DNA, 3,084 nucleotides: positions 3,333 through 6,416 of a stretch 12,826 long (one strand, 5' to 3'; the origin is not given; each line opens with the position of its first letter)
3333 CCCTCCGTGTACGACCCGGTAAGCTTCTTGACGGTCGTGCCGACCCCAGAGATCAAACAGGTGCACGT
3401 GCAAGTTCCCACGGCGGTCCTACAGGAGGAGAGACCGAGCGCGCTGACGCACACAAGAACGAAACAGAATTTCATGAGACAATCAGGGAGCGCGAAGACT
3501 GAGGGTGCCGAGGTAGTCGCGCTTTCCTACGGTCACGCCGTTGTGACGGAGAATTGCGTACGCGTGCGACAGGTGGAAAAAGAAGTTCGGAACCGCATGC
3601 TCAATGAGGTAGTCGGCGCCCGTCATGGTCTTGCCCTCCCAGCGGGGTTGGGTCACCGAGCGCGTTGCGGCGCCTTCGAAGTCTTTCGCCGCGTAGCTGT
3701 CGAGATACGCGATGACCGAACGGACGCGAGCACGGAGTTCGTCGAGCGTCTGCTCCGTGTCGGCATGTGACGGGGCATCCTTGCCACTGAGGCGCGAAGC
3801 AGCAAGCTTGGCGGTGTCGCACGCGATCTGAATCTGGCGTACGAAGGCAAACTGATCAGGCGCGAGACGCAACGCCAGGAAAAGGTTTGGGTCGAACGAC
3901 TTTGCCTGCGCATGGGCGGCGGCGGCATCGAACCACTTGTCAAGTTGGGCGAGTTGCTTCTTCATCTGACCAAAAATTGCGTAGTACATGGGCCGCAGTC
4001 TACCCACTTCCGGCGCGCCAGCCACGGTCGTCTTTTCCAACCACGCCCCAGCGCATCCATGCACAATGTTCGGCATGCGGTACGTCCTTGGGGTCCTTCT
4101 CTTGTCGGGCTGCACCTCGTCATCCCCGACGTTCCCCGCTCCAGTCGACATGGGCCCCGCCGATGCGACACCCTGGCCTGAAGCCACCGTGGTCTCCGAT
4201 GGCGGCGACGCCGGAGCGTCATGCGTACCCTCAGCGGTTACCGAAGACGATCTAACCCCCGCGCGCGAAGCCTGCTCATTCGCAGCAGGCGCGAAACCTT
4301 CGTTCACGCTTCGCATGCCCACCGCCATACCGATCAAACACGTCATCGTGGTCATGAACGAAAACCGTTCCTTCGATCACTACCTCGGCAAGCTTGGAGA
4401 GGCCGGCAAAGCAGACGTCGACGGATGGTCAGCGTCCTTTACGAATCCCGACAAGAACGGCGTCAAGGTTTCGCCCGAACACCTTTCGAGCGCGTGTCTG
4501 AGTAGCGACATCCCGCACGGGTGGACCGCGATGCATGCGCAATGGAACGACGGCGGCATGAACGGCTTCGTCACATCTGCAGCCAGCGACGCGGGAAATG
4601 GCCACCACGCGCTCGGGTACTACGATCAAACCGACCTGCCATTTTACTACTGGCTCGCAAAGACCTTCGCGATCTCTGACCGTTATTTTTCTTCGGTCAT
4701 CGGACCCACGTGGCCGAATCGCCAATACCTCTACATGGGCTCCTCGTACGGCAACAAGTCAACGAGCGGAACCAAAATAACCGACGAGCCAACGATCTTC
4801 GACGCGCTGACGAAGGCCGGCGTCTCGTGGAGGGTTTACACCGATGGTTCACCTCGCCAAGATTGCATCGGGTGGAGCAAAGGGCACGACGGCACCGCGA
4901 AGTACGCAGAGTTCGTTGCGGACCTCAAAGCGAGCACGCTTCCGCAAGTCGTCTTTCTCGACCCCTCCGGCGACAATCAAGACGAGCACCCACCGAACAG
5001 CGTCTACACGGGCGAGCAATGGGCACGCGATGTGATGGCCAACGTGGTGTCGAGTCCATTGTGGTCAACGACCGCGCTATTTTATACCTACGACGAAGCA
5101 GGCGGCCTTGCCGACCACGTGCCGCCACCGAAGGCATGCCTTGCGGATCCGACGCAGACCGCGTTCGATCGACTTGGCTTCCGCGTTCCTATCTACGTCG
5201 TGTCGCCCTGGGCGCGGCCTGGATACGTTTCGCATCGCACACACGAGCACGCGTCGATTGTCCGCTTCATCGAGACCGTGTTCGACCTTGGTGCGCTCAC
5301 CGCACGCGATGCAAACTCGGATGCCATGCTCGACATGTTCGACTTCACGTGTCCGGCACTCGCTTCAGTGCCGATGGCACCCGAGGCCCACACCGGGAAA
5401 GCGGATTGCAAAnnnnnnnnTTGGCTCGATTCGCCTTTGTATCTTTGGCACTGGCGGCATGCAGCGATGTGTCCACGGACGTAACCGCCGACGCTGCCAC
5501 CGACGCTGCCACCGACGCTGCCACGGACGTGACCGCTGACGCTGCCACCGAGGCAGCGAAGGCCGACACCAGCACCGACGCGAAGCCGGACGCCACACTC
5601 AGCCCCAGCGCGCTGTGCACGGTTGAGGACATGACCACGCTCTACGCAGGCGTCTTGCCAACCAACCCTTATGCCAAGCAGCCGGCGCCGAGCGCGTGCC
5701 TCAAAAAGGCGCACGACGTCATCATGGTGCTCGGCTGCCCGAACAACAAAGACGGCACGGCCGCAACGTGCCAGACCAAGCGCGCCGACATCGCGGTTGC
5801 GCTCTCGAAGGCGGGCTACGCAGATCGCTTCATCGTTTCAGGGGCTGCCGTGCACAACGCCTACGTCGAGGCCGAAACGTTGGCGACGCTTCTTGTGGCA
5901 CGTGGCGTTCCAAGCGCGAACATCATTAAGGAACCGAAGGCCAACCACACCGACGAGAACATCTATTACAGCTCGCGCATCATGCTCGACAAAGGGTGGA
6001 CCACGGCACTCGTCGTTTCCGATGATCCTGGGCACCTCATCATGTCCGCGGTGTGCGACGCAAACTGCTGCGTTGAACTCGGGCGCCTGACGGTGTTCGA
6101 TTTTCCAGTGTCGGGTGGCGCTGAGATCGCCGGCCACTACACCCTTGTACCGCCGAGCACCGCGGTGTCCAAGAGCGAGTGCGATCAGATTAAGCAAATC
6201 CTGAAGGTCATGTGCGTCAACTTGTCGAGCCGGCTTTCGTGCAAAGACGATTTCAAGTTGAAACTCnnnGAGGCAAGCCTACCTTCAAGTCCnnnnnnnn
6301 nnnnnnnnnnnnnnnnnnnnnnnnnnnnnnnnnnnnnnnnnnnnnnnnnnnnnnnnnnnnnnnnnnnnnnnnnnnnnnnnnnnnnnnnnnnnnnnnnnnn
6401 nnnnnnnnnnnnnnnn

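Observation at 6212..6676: KcsA-like pore protein with a GFCD filter immediately upstream of NfeD-flotillin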

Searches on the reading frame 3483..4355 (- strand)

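Call 3: search_protein_families(library=pfam, proteins=[window:3483-4355:-], max_evalue=1)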
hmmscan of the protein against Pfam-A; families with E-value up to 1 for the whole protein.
window:3483-4355:- (290 aa): 2 families
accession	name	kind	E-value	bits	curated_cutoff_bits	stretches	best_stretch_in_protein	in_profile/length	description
PF09351.15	DUF1993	-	1.7e-51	174.9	23.4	1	123-282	1-161/161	Domain of unknown function (DUF1993)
PF05163.17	DinB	-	0.003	18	23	1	189-285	63-158/165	DinB family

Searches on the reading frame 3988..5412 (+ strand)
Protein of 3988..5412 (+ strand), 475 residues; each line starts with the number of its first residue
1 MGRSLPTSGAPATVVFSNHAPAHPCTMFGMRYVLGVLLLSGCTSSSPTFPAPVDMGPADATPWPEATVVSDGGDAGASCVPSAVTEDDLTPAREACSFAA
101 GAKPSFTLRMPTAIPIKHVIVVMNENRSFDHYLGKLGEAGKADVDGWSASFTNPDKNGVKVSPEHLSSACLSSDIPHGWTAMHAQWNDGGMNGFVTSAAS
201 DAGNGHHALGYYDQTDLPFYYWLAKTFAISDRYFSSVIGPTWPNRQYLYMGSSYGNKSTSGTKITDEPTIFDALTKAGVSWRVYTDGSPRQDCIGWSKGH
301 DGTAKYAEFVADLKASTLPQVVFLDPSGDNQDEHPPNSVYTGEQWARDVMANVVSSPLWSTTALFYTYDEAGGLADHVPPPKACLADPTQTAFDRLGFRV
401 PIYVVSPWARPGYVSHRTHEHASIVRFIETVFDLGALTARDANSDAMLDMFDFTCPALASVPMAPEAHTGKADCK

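Call 3: search_protein_families(library=pfam, proteins=[window:3988-5412:+], max_evalue=1)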
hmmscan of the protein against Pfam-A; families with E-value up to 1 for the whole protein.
window:3988-5412:+ (475 aa): 2 families
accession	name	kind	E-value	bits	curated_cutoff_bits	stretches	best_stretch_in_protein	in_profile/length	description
PF04185.19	Phosphoesterase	-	3.9e-79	266.8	23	1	116-434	1-355/356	Phosphoesterase family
PF12386.14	Peptidase_C71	-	0.22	11.8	22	1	111-181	72-143/149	Pseudomurein endo-isopeptidase Pei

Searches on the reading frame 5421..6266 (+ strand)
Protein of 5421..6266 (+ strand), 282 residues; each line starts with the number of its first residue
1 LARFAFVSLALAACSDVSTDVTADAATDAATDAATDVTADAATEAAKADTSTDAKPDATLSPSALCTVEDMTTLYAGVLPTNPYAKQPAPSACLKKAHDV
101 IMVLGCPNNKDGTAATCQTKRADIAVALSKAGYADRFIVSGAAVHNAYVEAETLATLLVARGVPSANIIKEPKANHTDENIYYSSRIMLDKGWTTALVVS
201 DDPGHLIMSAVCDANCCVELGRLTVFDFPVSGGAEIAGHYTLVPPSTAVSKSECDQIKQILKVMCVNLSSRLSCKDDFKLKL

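Call 3: search_protein_families(library=pfam, proteins=[window:5421-6266:+], max_evalue=1)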
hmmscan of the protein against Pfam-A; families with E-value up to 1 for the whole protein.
window:5421-6266:+ (282 aa): 2 families
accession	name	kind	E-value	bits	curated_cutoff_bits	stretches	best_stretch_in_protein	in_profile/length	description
PF02698.23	DUF218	-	1.7e-17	64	27.6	1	99-202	1-90/133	DUF218 domain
PF03446.21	NAD_binding_2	-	0.02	15.4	21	1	223-265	112-153/161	NAD binding domain of 6-phosphogluconate dehydrogenase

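Call 4: search_protein_families(library=ncbifam, proteins=[window:5421-6266:+], max_evalue=1)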
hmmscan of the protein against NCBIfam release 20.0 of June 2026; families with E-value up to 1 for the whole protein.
window:5421-6266:+ (282 aa): 1 family
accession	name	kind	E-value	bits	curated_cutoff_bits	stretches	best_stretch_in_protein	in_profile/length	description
NF008092.0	PRK10834.1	equivalog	0.083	12.1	363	1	99-175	46-123/239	outer membrane permeability protein SanA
